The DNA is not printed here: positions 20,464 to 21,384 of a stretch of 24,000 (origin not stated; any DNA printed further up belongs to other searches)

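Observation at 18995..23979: Urocanase-family enzyme in a non-hut operon with a GST and a DUF917-like protein: candidate pathway for a modified imidazole-acrylate, possibly thiourocanate-type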

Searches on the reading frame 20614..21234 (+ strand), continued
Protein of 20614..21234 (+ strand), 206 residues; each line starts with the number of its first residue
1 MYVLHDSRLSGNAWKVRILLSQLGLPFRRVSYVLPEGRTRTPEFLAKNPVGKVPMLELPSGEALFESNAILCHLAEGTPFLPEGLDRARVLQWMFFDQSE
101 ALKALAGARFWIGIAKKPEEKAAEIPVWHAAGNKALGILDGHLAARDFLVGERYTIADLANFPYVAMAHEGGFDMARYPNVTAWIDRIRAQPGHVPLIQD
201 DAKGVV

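Call 71: search_protein_families(library=ncbifam, max_evalue=1e-10, proteins=[L070:7281-7970:+, L070:7985-8923:+])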
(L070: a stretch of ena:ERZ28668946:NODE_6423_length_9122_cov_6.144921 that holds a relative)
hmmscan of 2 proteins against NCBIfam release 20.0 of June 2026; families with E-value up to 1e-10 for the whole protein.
L070:7281-7970:+ (229 aa): 0 families

L070:7985-8923:+ (312 aa): 7 families
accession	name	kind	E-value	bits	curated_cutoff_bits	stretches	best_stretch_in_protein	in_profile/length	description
TIGR03381.1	agmatine_aguB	equivalog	1.6e-36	126.1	410.25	1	16-300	9-278/279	N-carbamoylputrescine amidase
NF040852.1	nitrile_Arch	equivalog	4.1e-30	104.8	500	1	25-299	19-261/262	nitrilase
NF009803.0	PRK13287.1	equivalog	2.5e-17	62.6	406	1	13-274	24-257/333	formamidase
NF033621.1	de_GSH_amidase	exception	9.2e-15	54.7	355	1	18-285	10-246/260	deaminated glutathione amidase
NF010588.0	PRK13981.1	equivalog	1.6e-14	53.3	479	1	20-303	18-274/546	NAD+ synthase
NF009802.0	PRK13286.1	equivalog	2.9e-14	52.8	427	1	20-271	33-253/345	aliphatic amidase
NF043013.1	DeGluthAmidYersProt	equivalog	4.6e-11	42.4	500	1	39-259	34-236/278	deaminated glutathione amidase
